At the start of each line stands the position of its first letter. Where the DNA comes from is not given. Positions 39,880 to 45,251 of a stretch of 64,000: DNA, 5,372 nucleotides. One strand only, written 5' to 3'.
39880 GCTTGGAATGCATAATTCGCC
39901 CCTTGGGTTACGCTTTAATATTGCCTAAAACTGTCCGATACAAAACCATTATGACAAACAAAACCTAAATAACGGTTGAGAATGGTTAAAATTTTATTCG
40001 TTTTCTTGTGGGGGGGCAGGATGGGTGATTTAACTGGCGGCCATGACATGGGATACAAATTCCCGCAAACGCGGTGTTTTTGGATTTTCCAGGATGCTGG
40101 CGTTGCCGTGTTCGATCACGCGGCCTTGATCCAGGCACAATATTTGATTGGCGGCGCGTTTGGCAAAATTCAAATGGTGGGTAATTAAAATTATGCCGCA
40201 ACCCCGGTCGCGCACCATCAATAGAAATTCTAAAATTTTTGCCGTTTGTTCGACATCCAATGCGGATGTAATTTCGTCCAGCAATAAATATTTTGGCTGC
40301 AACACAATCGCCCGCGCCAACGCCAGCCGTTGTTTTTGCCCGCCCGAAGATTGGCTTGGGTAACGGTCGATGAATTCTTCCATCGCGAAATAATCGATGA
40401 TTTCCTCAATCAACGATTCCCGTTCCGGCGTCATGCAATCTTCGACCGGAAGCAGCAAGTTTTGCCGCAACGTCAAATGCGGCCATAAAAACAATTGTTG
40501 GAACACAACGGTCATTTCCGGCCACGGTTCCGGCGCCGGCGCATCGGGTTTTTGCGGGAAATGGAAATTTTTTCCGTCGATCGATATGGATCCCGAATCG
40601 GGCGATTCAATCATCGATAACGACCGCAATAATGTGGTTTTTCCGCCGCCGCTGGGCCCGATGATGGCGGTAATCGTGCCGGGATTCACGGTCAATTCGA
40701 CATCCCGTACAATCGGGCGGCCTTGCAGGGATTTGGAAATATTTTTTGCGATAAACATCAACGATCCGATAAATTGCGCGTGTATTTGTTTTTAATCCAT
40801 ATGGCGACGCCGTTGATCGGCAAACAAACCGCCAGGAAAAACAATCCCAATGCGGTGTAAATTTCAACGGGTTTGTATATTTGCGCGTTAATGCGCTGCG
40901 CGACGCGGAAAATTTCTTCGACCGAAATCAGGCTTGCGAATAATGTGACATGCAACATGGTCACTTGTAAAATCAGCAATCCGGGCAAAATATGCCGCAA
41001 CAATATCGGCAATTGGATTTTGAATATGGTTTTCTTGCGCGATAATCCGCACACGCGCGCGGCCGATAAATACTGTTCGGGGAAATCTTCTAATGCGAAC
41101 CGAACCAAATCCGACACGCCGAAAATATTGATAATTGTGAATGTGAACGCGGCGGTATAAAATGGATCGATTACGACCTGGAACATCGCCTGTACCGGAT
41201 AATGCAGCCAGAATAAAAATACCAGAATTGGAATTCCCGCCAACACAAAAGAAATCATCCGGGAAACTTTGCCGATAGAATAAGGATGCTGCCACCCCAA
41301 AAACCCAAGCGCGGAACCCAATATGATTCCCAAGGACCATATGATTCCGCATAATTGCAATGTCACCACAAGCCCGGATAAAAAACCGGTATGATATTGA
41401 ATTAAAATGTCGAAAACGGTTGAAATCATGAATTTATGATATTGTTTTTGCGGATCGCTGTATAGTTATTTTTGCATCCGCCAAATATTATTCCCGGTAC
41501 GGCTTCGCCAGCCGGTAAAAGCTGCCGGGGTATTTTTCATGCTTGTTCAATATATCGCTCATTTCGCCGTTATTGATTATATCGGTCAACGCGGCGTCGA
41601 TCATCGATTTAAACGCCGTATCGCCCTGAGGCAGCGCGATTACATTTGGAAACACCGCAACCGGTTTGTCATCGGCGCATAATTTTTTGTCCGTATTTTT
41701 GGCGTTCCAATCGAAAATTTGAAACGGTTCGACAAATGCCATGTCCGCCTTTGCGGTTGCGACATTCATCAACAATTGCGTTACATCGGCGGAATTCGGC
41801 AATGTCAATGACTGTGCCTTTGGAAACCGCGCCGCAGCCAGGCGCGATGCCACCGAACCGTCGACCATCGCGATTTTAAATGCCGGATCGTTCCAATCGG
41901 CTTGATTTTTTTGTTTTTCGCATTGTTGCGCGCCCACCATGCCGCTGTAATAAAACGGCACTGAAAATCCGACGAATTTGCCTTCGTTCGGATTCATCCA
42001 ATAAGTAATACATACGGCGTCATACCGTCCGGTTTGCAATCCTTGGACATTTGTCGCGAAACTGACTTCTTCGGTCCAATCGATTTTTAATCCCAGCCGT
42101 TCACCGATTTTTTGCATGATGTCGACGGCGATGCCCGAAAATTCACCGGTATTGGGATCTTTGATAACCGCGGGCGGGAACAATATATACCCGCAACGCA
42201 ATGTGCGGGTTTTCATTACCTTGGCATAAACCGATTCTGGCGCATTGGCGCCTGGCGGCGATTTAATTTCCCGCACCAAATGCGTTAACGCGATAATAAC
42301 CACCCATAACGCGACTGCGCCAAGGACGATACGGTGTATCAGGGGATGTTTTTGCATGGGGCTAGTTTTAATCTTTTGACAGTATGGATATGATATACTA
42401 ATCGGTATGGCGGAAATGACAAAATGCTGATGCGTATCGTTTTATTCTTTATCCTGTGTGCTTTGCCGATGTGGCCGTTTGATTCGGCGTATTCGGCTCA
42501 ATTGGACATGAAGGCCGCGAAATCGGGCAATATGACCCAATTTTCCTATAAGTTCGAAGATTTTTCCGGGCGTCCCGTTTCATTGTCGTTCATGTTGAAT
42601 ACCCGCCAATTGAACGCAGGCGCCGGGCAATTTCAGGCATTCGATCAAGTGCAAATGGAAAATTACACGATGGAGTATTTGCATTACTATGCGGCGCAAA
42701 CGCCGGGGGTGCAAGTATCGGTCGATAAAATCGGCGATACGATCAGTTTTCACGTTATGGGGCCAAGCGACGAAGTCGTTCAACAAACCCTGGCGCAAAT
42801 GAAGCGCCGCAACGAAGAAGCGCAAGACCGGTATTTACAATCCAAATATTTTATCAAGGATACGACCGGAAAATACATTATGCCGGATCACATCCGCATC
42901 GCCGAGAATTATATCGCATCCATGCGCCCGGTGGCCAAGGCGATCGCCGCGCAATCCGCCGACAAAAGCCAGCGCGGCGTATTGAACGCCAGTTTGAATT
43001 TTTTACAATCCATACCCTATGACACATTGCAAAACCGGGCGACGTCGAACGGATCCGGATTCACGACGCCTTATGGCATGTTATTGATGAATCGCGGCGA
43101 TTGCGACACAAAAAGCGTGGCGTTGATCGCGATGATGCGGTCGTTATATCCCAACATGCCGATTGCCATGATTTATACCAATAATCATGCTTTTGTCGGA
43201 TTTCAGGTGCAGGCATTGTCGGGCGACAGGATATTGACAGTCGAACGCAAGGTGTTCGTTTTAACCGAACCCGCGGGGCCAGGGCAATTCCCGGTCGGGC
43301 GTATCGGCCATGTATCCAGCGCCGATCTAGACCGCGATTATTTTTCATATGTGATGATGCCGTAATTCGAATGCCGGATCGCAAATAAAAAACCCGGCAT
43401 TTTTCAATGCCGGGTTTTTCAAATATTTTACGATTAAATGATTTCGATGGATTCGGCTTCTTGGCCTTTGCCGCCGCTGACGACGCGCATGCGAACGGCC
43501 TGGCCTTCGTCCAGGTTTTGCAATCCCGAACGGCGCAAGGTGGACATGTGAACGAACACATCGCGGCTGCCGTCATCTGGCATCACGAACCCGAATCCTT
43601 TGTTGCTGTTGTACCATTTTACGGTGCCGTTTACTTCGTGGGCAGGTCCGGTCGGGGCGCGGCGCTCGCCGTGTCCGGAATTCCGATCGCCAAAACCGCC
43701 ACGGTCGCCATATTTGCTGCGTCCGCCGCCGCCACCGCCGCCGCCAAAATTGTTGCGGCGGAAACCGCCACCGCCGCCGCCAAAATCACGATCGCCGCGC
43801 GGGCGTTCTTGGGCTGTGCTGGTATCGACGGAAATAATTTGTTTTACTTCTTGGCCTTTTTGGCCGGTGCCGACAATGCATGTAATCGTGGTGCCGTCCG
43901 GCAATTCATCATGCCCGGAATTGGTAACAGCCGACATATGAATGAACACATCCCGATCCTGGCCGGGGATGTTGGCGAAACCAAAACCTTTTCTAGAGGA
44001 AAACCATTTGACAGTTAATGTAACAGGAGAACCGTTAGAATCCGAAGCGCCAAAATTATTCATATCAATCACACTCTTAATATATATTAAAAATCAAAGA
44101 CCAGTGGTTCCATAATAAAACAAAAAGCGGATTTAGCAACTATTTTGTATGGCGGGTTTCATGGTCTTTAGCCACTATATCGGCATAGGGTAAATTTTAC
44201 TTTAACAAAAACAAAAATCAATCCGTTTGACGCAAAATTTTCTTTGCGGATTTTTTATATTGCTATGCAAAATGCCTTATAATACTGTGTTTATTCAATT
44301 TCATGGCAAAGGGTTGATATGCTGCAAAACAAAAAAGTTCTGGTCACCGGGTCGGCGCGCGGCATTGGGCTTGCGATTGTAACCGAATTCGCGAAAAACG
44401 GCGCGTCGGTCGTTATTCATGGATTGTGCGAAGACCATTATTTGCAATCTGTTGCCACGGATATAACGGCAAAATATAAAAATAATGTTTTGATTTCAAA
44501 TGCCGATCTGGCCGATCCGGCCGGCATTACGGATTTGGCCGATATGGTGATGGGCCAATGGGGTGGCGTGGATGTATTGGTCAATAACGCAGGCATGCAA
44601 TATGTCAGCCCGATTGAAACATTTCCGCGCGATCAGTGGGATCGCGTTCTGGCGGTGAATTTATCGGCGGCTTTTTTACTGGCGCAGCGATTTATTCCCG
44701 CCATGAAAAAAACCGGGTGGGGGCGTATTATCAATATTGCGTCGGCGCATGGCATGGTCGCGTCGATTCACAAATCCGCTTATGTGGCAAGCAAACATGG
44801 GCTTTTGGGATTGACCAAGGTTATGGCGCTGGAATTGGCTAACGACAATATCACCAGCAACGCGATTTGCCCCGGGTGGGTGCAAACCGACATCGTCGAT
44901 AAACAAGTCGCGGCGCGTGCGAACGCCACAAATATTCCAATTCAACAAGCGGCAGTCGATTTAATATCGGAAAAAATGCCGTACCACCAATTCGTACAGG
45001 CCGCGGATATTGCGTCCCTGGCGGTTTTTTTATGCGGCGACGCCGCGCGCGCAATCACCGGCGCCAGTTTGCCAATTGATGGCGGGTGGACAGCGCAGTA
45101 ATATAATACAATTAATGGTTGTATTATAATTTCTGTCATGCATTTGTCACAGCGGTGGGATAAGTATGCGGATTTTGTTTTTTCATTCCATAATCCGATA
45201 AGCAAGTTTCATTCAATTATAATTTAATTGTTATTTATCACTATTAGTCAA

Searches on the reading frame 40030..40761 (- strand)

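Call 14: search_protein_families(library=pfam, proteins=[window:40030-40761:-], max_evalue=0.001)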
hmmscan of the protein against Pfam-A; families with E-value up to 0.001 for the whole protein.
window:40030-40761:- (243 aa): 5 families
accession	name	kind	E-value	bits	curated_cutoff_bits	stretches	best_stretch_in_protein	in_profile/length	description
PF00005.33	ABC_tran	-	9.1e-33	114.2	25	1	19-166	2-137/137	ABC transporter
PF13304.12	AAA_21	-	5e-12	46.9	27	2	135-198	235-301/304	AAA domain, putative AbiEii toxin, Type IV TA system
PF02463.25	SMC_N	-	6.5e-07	29.4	40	0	137-206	136-208/220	RecF/RecN/SMC N terminal domain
PF13401.12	AAA_22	-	3.1e-05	24.7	27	1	29-196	6-124/130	AAA domain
PF09818.15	ABC_ATPase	-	0.00077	19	23.2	0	25-49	77-100/283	P-loop domain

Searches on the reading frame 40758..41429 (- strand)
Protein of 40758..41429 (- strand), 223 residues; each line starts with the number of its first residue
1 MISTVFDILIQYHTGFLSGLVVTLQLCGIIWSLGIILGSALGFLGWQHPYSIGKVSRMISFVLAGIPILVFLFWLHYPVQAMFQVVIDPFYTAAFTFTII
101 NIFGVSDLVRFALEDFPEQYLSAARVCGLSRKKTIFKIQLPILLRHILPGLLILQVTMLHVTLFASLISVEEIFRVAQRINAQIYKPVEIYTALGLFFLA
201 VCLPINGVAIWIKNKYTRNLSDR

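Call 14: search_protein_families(library=pfam, proteins=[window:40758-41429:-], max_evalue=0.001)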
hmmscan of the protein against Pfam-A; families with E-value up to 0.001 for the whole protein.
window:40758-41429:- (223 aa): 1 family
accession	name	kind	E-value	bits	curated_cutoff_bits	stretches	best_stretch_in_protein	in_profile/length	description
PF00528.27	BPD_transp_1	-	1e-11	45.4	26.4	1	34-212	1-178/184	Binding-protein-dependent transport system inner membrane component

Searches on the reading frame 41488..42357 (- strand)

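Call 14: search_protein_families(library=pfam, proteins=[window:41488-42357:-], max_evalue=0.001)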
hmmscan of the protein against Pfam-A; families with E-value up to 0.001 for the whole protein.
window:41488-42357:- (289 aa): 1 family
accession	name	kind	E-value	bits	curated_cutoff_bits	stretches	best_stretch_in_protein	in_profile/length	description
PF00497.25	SBP_bac_3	-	6.1e-20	71.8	26.4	1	60-273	9-129/132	Bacterial extracellular solute-binding proteins, family 3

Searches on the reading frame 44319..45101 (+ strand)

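Call 14: search_protein_families(library=pfam, proteins=[window:44319-45101:+], max_evalue=0.001)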
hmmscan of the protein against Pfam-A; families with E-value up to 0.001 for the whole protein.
window:44319-45101:+ (260 aa): 4 families
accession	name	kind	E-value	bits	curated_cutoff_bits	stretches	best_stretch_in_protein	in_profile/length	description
PF13561.12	adh_short_C2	-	1.4e-55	188.9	27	1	11-258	1-236/236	Enoyl-(Acyl carrier protein) reductase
PF00106.31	adh_short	-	1.7e-55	188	26.6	1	5-198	1-192/195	short chain dehydrogenase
PF08659.16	KR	-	1.6e-08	35.1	22.6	1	7-159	3-153/180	KR domain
PF23441.1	SDR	-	0.00052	19.9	27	1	110-232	118-232/258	SDR-like rossmann domain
